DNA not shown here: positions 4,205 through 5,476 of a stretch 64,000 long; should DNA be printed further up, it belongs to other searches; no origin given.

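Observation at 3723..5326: Translationally coupled HprK-like P-loop kinase and SAM methyltransferase inside the glycosyltransferase operon: candidate split chain-terminating module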

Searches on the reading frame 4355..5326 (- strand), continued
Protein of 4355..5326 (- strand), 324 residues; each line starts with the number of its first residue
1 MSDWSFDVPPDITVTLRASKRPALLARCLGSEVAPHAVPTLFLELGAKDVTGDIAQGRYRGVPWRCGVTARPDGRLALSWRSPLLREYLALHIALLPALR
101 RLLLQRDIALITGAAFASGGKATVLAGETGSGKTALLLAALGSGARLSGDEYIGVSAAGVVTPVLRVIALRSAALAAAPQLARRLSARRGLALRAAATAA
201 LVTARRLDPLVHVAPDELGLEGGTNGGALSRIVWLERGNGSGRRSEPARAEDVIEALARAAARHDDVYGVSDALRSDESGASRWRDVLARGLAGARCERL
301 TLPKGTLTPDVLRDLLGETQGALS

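Call 53: find_encoding_contigs(protein=P0034, flank=10000, max_places=1)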
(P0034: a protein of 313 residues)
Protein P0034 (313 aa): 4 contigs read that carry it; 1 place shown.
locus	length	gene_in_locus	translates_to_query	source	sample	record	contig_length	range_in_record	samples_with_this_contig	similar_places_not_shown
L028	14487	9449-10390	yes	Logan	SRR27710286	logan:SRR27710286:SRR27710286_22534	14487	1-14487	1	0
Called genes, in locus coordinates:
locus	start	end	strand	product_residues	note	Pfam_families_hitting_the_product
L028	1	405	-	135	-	?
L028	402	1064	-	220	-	PF11994:DUF3489 (weak), PF13412:HTH_24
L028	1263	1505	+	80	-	-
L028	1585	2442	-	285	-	PF00106:adh_short, PF01370:Epimerase (weak), PF08659:KR, PF13561:adh_short_C2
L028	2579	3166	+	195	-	PF11716:MDMPI_N, PF12867:DinB_2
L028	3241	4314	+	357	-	PF01636:APH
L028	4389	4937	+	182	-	-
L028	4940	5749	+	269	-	PF00106:adh_short, PF08659:KR, PF13561:adh_short_C2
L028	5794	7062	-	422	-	PF13231:PMT_2 (weak)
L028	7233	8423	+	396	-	PF00535:Glycos_transf_2, PF26629:GT2_TM_C (weak)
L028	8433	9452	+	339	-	PF03706:LPG_synthase_TM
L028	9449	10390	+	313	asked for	-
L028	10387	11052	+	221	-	PF13489:Methyltransf_23 (weak), PF08241:Methyltransf_11, PF13649:Methyltransf_25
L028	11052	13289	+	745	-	-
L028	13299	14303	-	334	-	PF00535:Glycos_transf_2, PF13641:Glyco_tranf_2_3, PF13632:Glyco_trans_2_3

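Call 54: search_protein_families(library=pfam, proteins=[P0115, P0158, P0098, P0165, P0161, P0164, P0078, P0057], max_evalue=0.01)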
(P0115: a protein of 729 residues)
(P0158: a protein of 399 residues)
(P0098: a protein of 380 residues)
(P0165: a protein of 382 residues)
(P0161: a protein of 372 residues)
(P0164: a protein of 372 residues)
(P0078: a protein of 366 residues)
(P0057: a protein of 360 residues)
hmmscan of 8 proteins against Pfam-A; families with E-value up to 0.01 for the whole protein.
P0115 (729 aa): 1 family
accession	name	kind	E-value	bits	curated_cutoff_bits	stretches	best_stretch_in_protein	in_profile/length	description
PF07475.17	Hpr_kinase_C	-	0.0017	18.3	33.3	0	520-573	7-60/171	HPr Serine kinase C-terminal domain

P0158 (399 aa): 1 family
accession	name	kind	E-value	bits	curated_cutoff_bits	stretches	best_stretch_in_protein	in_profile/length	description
PF07475.17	Hpr_kinase_C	-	0.00057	19.9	33.3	1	143-190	18-66/171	HPr Serine kinase C-terminal domain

P0098 (380 aa): 1 family
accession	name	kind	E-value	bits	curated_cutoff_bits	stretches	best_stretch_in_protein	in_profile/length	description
PF07475.17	Hpr_kinase_C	-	0.00011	22.2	33.3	1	165-202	18-54/171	HPr Serine kinase C-terminal domain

P0165 (382 aa): 0 families

P0161 (372 aa): 0 families

P0164 (372 aa): 0 families

P0078 (366 aa): 1 family
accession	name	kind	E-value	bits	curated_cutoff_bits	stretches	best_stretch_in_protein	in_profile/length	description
PF07475.17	Hpr_kinase_C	-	0.0024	17.9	33.3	1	130-174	12-56/171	HPr Serine kinase C-terminal domain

P0057 (360 aa): 0 families

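Call 60: search_protein_families(library=ncbifam, proteins=[L001:8986-10005:+], max_evalue=0.00001)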
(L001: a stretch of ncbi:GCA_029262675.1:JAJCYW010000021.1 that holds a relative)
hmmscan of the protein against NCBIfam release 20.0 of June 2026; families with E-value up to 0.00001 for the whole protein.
L001:8986-10005:+ (340 aa): 1 family
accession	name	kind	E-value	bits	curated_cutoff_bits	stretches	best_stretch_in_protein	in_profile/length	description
TIGR00374.1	TIGR00374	subfamily_domain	4.6e-07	29.5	43.2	0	226-301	218-293/323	flippase-like domain-containing protein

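Call 77: fold_search(model_id=the predicted structure, library=pdb)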
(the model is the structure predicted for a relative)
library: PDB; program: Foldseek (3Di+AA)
matches with E <= 10: 429; with E <= 0.001: 65
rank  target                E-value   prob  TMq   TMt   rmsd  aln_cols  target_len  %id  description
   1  6com                  8.4e-09  1.00  0.61  0.40   6.0       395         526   13  2.3A crystal structure of E. coli phosphoenolpyruvate carboxykinase mutant Asp269Asn (released 2018-04-04)
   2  6at3_A                1.1e-08  1.00  0.62  0.40   5.6       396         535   12  E. coli phosphoenolpyruvate carboxykinase Y207F mutant bound to thiosulfate and oxaloacetate (released 2018-08-29)
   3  6at4_B                1.1e-08  1.00  0.60  0.39   6.3       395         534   13  E. coli phosphoenolpyruvate carboxykinase bound to thiosulfate (released 2018-08-29)
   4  6asn                  1.2e-08  1.00  0.59  0.39   6.8       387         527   12  E. coli phosphoenolpyruvate carboxykinase K212I F216V mutant bound to methanesulfonate (released 2018-08-29)
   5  1ayl                  1.4e-08  1.00  0.63  0.41   5.3       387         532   14  PHOSPHOENOLPYRUVATE CARBOXYKINASE (released 1997-01-11)
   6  2py7                  1.7e-08  1.00  0.60  0.39   7.6       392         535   13  Crystal structure of E. coli phosphoenolpyruvate carboxykinase mutant Lys213Ser complexed with ATP-Mg2+-Mn2+ (released 2008-04-22)
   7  6asm                  2.0e-08  1.00  0.62  0.40   5.8       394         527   12  E. coli phosphoenolpyruvate carboxykinase G209S K212C mutant bound to thiosulfate (released 2018-08-29)
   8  6asi                  2.7e-08  1.00  0.62  0.41   5.9       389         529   14  E. coli phosphoenolpyruvate carboxykinase G209S mutant bound to methanesulfonate (released 2018-08-29)
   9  6crt                  3.5e-08  1.00  0.59  0.39   7.3       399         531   13  Arg65Gln Mutagenic E.coli PCK (released 2018-04-04)
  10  6v2l                  3.7e-08  1.00  0.60  0.39   7.5       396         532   14  E. coli Phosphoenolpyruvate carboxykinase S250A (released 2019-12-11)
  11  1os1                  3.9e-08  1.00  0.61  0.39   6.1       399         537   13  Structure of Phosphoenolpyruvate Carboxykinase complexed with ATP,Mg, Ca and pyruvate. (released 2003-09-23)
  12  6v2m                  3.9e-08  1.00  0.62  0.40   6.5       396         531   13  Structure of Escherichia coli Asp269Asn mutant phosphoenolpyruvate carboxykinase (released 2019-12-11)
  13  2pxz                  4.9e-08  1.00  0.61  0.40   5.7       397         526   13  E. coli phosphoenolpyruvate carboxykinase (PEPCK) complexed with ATP, Mg2+, Mn2+, carbon dioxide and oxaloacetate (released 2008-04-22)
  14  1oen                  6.6e-08  1.00  0.62  0.41   5.8       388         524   14  PHOSPHOENOLPYRUVATE CARBOXYKINASE (released 1996-11-08)
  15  6at2                  6.6e-08  1.00  0.62  0.40   7.0       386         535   14  E. coli phosphoenolpyruvate carboxykinase G209N mutant bound to thiosulfate (released 2018-08-29)
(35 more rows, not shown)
